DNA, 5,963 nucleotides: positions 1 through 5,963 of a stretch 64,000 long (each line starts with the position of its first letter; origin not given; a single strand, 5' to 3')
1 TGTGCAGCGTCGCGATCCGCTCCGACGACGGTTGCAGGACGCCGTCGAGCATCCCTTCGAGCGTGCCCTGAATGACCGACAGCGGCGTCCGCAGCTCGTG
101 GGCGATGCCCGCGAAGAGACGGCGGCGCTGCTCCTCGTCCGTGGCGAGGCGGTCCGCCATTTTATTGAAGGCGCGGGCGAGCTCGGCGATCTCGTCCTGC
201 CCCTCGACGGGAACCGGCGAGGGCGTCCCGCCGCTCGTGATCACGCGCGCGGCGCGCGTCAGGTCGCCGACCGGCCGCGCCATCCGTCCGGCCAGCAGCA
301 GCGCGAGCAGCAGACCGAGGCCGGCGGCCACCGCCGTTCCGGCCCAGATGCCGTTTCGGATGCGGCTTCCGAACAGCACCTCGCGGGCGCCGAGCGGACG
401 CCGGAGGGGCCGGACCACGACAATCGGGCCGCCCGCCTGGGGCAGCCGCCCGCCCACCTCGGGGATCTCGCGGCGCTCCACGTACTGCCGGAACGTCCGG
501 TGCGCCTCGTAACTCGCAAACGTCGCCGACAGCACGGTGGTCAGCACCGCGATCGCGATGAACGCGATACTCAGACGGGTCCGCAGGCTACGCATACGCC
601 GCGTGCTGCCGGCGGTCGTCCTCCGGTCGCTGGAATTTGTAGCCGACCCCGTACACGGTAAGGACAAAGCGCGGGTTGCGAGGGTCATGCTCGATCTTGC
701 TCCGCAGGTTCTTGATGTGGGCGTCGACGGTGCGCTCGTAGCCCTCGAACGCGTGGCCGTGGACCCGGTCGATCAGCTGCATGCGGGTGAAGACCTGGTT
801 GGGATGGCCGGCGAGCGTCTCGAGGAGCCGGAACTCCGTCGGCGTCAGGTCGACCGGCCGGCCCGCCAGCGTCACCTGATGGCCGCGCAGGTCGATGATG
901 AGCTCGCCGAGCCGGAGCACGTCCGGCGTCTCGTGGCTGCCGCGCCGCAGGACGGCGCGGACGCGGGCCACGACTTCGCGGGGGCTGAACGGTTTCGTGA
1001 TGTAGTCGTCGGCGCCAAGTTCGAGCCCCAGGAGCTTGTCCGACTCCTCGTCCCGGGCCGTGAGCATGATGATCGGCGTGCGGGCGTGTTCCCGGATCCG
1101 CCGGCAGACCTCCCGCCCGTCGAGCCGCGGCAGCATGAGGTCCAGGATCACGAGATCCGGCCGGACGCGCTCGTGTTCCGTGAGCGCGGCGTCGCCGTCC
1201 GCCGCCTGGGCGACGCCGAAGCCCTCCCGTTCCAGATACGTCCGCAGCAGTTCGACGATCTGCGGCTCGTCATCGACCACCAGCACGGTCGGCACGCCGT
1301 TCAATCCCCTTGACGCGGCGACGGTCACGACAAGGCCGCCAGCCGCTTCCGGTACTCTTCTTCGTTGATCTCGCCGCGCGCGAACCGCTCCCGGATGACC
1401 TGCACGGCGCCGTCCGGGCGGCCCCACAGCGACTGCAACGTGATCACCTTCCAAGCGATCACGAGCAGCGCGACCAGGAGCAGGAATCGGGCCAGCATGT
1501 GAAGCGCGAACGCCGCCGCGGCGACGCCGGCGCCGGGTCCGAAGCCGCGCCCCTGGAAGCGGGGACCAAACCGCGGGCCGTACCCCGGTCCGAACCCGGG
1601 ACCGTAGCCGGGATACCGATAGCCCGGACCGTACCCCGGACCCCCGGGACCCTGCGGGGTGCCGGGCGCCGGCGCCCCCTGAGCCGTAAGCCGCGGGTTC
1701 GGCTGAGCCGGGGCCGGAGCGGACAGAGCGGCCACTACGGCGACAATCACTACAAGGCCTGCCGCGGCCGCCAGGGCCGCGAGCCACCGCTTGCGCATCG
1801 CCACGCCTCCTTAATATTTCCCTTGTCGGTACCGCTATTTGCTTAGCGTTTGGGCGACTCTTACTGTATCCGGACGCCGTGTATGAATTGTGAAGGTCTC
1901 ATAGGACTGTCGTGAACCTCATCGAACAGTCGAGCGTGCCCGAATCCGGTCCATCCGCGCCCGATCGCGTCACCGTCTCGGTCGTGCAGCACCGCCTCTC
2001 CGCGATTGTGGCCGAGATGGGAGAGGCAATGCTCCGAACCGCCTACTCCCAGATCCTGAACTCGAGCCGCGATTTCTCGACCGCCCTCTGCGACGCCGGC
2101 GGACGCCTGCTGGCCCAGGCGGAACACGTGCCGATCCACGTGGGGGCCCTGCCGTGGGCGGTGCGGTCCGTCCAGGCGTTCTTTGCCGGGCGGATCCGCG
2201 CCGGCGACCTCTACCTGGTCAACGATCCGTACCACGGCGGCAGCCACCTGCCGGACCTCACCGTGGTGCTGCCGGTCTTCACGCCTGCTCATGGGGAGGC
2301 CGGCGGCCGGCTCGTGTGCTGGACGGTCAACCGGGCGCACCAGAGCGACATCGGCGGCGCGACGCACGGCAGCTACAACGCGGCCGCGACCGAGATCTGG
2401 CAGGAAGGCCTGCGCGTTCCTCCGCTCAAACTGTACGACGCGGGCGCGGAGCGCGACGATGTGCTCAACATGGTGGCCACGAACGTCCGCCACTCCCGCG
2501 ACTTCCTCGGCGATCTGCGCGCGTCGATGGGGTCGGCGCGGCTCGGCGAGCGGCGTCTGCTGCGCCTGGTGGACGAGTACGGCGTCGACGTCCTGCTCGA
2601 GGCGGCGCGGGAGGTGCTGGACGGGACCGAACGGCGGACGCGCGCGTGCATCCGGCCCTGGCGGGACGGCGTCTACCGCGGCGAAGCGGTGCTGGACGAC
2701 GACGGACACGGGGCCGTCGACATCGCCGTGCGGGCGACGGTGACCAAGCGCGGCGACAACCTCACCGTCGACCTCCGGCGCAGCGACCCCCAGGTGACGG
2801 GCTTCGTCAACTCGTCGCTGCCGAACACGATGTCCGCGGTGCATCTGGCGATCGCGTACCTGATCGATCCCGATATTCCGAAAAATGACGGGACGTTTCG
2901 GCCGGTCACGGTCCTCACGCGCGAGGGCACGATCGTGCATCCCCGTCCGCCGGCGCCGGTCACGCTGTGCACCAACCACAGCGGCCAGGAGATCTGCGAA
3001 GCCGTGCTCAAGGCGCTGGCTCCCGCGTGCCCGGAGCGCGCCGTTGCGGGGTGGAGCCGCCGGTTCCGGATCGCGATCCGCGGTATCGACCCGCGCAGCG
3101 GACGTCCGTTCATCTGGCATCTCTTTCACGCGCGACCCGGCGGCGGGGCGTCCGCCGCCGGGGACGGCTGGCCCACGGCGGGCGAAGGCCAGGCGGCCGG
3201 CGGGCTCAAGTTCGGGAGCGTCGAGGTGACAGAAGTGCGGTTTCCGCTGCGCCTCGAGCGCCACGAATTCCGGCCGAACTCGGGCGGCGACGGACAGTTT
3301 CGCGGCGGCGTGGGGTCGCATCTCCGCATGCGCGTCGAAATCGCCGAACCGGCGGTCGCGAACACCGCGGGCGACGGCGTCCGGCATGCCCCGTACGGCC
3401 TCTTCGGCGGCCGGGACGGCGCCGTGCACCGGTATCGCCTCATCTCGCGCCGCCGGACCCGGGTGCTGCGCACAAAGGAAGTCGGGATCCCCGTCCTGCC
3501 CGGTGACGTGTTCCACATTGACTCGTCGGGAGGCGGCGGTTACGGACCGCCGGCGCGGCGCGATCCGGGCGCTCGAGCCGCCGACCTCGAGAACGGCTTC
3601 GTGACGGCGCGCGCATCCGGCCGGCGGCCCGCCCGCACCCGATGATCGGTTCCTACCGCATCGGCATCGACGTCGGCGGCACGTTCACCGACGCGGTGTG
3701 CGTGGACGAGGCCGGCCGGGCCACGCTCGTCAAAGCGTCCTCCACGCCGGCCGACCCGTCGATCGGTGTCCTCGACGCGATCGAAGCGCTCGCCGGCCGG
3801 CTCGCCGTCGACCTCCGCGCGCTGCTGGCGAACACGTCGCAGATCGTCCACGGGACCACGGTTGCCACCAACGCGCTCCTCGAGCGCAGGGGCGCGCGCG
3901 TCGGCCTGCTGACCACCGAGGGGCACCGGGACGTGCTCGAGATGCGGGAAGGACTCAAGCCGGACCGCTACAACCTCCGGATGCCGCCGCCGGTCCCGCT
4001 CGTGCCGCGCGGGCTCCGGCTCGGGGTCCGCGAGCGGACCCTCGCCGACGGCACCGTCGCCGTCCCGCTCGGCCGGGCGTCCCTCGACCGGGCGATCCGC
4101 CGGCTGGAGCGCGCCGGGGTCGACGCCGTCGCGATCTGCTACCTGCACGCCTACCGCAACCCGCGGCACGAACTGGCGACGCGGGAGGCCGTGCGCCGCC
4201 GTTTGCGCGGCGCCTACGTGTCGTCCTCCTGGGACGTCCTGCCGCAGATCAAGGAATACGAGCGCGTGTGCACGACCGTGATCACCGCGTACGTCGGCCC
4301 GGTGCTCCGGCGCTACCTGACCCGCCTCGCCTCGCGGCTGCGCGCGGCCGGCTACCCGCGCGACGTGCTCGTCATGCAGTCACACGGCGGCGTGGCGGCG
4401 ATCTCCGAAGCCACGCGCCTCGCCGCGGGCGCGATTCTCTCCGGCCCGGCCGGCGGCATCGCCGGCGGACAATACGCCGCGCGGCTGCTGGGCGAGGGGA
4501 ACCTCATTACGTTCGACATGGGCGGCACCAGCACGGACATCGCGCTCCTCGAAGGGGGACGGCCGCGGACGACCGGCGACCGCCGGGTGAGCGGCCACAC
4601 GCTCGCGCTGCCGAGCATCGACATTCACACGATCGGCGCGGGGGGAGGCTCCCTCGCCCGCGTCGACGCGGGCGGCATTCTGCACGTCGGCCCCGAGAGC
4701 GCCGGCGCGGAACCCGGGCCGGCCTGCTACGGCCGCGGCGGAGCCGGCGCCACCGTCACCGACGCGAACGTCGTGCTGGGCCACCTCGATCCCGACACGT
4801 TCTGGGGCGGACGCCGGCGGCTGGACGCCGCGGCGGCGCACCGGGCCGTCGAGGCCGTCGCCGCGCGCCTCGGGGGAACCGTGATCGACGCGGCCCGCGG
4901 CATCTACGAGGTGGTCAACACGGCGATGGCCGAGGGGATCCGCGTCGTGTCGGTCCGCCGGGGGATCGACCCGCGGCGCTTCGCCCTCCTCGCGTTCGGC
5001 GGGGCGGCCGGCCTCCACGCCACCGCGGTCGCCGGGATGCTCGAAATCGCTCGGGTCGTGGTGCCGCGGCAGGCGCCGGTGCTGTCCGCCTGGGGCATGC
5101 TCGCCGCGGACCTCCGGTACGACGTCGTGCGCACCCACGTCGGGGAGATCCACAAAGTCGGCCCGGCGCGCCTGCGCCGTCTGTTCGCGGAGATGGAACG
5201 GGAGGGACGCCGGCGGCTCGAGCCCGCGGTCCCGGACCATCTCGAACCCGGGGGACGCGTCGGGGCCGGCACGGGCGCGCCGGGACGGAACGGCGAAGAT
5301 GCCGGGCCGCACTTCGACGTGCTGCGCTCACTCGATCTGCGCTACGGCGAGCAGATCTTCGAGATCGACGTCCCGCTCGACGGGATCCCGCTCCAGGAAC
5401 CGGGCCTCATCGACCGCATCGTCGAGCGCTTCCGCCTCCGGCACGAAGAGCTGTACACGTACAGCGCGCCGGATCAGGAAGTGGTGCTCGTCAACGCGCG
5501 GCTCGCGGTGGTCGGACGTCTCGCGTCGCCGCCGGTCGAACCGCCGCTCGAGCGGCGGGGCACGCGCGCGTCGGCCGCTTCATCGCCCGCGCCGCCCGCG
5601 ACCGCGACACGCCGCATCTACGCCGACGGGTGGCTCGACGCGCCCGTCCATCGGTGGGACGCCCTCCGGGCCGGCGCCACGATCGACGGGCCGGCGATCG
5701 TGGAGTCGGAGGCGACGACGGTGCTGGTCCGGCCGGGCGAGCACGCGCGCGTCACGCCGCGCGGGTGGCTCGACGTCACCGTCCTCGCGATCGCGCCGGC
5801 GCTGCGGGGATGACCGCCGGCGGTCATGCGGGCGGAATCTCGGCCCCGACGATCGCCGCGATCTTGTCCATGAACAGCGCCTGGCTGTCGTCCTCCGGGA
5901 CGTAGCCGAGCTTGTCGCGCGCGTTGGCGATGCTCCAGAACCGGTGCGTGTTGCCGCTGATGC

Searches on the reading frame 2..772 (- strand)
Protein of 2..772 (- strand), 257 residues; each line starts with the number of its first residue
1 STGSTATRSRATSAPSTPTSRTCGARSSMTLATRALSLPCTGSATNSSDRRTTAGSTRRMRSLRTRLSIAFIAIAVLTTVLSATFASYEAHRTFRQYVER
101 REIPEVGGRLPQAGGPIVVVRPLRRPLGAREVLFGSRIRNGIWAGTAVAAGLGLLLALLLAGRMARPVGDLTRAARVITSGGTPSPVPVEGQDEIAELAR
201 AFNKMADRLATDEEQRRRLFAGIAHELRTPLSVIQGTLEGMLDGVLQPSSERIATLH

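Call 47: search_protein_families(library=pfam, proteins=[window:2-772:-], max_evalue=0.0001)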
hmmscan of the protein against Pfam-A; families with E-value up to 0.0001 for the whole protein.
window:2-772:- (257 aa): 2 families
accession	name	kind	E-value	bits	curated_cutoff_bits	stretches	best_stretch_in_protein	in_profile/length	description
PF00672.30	HAMP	-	1.9e-15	57.3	25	1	159-210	1-52/53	HAMP domain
PF00512.31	HisKA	-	7.3e-10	39.2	26.9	1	215-248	1-34/66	His Kinase A (phospho-acceptor) domain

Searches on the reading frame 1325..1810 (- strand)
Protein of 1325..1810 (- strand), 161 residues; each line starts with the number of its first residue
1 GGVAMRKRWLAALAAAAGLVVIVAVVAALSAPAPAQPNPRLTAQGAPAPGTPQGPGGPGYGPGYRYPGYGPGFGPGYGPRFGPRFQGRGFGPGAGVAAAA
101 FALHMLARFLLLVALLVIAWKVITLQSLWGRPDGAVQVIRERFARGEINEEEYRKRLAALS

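Call 47: search_protein_families(library=pfam, proteins=[window:1325-1810:-], max_evalue=0.0001)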
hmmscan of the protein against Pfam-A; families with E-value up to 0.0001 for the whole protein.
window:1325-1810:- (161 aa): 1 family
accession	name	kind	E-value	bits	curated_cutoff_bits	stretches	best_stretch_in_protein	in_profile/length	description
PF09851.14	SHOCT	-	5.7e-06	26.4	27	1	139-160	6-27/28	Short C-terminal domain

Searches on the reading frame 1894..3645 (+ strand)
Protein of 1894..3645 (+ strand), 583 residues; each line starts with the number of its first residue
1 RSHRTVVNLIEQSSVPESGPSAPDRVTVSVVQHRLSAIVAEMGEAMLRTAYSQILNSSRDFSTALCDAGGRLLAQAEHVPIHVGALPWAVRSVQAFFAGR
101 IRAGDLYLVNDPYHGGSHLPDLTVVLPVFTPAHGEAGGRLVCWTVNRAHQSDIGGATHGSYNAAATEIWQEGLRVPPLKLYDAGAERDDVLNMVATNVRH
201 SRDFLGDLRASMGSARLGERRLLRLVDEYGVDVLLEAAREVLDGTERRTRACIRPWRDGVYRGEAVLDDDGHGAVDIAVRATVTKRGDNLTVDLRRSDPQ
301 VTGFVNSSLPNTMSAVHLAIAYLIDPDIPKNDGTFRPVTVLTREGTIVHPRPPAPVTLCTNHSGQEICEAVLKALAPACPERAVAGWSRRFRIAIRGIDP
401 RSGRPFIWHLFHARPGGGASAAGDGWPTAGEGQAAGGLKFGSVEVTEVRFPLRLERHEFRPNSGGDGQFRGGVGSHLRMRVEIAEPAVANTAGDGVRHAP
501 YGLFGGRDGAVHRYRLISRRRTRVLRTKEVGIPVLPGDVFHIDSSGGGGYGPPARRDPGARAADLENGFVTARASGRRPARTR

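Call 46: search_protein_families(library=pfam, proteins=[window:1894-3645:+], max_evalue=0.0001)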
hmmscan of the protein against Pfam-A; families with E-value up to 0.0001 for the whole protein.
window:1894-3645:+ (583 aa): 1 family
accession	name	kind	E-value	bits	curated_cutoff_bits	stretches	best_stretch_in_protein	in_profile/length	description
PF02538.19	Hydantoinase_B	-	1e-164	549.3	26.8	1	24-553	1-519/519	Hydantoinase B/oxoprolinase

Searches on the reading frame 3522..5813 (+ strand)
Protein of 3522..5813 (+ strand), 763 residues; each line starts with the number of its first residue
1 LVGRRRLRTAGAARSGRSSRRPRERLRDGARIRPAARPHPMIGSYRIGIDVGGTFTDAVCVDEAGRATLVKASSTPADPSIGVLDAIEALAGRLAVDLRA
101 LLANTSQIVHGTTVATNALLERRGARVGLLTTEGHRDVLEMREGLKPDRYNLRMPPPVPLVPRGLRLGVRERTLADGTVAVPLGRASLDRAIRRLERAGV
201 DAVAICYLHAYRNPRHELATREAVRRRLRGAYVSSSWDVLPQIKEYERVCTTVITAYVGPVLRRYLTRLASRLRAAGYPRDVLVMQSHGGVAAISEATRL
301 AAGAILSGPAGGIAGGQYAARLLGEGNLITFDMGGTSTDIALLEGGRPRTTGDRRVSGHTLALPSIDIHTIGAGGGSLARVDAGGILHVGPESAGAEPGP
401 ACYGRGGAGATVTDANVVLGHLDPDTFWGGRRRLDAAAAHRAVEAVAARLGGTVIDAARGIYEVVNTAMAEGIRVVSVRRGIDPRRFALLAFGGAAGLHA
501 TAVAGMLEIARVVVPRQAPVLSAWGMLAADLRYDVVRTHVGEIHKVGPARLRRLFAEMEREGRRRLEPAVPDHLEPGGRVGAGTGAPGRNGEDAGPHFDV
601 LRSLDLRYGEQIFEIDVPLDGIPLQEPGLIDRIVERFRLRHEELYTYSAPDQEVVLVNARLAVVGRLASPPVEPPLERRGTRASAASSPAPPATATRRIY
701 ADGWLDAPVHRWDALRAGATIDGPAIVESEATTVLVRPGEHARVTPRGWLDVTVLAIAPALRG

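Call 46: search_protein_families(library=pfam, proteins=[window:3522-5813:+], max_evalue=0.0001)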
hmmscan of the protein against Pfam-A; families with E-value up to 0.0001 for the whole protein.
window:3522-5813:+ (763 aa): 3 families
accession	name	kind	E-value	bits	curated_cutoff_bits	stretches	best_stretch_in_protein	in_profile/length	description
PF01968.24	Hydantoinase_A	-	1.8e-91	306.9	22.9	1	248-534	1-290/291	Hydantoinase/oxoprolinase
PF05378.19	Hydant_A_N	-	2.3e-52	177.7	25.2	1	46-226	1-174/176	Hydantoinase/oxoprolinase N-terminal region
PF19278.4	Hydant_A_C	-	2.4e-12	47.1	21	1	607-743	48-181/193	Hydantoinase/oxoprolinase C-terminal domain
